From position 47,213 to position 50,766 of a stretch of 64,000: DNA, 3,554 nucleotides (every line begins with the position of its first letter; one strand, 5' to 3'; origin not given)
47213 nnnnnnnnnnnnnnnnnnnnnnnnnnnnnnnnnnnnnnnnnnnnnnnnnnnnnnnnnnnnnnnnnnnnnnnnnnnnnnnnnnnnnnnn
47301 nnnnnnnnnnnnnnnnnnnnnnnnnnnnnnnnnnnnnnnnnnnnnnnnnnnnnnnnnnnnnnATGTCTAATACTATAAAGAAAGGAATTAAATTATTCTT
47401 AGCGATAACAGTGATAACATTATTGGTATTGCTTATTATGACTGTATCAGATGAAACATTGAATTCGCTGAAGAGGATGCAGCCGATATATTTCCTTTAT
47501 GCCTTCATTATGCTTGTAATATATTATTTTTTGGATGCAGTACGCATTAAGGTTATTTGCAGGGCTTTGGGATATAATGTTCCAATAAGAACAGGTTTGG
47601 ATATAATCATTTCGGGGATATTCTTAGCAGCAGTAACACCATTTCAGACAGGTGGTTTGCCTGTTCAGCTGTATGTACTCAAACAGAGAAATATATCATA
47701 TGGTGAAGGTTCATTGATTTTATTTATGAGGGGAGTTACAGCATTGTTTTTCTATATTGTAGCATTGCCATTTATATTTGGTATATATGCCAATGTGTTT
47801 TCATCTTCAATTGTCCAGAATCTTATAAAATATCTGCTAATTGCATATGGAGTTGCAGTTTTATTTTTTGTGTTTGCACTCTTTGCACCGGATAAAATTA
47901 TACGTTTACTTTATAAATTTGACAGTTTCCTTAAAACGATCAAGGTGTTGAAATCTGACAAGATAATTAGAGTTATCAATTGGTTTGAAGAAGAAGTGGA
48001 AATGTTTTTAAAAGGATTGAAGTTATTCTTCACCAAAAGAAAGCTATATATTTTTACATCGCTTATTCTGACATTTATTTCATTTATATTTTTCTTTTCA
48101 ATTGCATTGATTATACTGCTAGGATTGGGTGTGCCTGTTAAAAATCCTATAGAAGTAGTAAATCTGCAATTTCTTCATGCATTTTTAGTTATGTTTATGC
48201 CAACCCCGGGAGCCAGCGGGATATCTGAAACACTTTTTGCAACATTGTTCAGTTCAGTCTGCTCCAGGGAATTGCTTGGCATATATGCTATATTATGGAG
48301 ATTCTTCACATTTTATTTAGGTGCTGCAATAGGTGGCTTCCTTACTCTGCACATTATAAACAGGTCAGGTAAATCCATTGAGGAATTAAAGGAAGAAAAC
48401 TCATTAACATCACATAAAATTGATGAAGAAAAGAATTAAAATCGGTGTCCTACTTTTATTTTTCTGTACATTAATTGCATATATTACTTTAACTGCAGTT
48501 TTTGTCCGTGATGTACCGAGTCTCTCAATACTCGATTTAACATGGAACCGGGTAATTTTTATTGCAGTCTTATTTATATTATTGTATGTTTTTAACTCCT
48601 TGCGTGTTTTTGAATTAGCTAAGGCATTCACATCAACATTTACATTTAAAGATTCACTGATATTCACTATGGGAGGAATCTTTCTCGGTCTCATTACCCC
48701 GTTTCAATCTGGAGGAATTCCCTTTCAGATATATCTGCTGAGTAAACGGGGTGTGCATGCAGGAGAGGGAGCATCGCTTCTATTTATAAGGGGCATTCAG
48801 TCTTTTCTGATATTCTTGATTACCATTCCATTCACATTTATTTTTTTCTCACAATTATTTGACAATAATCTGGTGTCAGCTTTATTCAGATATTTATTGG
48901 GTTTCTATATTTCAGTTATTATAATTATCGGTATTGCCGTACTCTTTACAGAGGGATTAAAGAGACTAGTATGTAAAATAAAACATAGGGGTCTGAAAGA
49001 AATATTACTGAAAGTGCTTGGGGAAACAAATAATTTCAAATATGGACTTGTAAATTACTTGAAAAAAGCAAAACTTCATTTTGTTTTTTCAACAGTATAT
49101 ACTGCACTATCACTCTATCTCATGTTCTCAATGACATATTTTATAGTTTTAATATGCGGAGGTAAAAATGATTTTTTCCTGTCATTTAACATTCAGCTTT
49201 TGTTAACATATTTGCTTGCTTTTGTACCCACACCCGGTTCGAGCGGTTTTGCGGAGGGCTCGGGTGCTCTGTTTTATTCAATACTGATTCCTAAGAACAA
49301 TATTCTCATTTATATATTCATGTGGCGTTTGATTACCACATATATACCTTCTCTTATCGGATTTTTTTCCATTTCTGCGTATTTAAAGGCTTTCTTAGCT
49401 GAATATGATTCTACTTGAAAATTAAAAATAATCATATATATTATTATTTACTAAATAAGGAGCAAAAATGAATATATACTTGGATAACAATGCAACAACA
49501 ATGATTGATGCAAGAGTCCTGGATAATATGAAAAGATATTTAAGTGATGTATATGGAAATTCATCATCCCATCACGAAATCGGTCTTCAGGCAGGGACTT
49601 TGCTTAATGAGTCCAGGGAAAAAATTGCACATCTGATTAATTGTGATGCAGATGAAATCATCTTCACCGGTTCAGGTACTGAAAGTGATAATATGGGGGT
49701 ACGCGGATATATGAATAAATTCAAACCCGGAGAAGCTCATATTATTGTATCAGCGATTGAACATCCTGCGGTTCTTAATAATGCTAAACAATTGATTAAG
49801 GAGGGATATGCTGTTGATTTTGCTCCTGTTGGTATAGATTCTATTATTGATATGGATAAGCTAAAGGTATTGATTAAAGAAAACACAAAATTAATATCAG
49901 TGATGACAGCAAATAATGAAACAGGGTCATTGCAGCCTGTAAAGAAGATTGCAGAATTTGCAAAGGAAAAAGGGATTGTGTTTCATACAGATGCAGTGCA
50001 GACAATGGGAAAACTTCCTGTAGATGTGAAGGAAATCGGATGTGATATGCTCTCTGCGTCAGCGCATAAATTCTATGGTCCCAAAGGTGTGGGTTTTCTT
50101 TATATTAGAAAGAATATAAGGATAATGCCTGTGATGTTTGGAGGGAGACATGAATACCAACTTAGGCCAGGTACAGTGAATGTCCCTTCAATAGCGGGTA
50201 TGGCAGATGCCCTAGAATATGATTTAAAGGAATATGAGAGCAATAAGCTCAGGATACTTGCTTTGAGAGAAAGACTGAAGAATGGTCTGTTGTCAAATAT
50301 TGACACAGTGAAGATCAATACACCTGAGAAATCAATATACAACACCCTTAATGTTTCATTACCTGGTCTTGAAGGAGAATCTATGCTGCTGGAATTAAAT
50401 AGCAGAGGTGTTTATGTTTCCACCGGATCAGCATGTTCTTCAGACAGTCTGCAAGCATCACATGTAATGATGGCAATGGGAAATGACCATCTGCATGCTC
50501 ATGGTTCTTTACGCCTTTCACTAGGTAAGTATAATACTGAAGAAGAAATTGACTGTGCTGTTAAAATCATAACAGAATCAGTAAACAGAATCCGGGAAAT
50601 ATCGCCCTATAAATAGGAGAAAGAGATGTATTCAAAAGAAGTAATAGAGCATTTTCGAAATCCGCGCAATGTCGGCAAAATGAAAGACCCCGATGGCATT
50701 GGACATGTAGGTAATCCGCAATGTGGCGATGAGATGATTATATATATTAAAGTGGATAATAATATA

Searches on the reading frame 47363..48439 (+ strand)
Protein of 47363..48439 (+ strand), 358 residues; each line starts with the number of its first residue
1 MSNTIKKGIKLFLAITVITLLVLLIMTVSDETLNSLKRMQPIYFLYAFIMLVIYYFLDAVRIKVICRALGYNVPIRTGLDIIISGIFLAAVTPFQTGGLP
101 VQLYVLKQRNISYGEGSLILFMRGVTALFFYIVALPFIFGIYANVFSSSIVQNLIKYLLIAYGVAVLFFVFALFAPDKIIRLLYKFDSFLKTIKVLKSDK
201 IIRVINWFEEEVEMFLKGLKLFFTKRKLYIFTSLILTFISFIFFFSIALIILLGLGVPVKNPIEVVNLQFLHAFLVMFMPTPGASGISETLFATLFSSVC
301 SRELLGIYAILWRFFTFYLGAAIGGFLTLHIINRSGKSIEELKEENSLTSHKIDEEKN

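Call 15: search_protein_families(library=pfam, proteins=[window:47363-48439:+], max_evalue=0.001)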
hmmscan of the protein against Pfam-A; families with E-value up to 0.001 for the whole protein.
window:47363-48439:+ (358 aa): 1 family
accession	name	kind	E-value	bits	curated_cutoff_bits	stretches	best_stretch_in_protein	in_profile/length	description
PF03706.18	LPG_synthase_TM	-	7.2e-34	118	33.4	1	13-324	3-302/302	Lysylphosphatidylglycerol synthase TM region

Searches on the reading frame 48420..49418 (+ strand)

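Call 15: search_protein_families(library=pfam, proteins=[window:48420-49418:+], max_evalue=0.001)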
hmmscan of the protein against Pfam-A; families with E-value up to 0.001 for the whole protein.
window:48420-49418:+ (332 aa): 1 family
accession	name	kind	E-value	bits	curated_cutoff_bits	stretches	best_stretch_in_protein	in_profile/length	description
PF03706.18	LPG_synthase_TM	-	3.3e-26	92.9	33.4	1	37-314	28-302/302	Lysylphosphatidylglycerol synthase TM region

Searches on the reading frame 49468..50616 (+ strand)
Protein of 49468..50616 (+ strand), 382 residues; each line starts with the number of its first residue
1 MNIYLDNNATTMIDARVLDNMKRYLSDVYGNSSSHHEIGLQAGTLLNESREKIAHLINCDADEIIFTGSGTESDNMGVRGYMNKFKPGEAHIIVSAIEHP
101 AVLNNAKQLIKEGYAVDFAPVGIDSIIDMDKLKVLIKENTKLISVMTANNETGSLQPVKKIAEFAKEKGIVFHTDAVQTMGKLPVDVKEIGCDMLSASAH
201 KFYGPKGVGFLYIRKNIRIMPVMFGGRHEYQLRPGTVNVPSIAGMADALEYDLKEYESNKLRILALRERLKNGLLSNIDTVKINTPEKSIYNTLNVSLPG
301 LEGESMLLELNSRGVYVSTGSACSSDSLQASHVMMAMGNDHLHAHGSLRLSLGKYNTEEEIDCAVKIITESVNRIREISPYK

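Call 15: search_protein_families(library=pfam, proteins=[window:49468-50616:+], max_evalue=0.001)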
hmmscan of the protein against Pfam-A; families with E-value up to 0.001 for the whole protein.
window:49468-50616:+ (382 aa): 4 families
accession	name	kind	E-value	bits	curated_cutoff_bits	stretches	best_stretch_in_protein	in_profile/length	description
PF00266.25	Aminotran_5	-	3.4e-87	293.3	21.5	1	3-362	1-369/371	Aminotransferase class-V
PF01212.27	Beta_elim_lyase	-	2.5e-07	30.8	27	1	59-201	45-199/288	Beta-eliminating lyase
PF01041.23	DegT_DnrJ_EryC1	-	7.5e-05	22.6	19.8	1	61-204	39-172/360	DegT/DnrJ/EryC1/StrS aminotransferase family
PF01053.26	Cys_Met_Meta_PP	-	0.00018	20.6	27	1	126-203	124-200/381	Cys/Met metabolism PLP-dependent enzyme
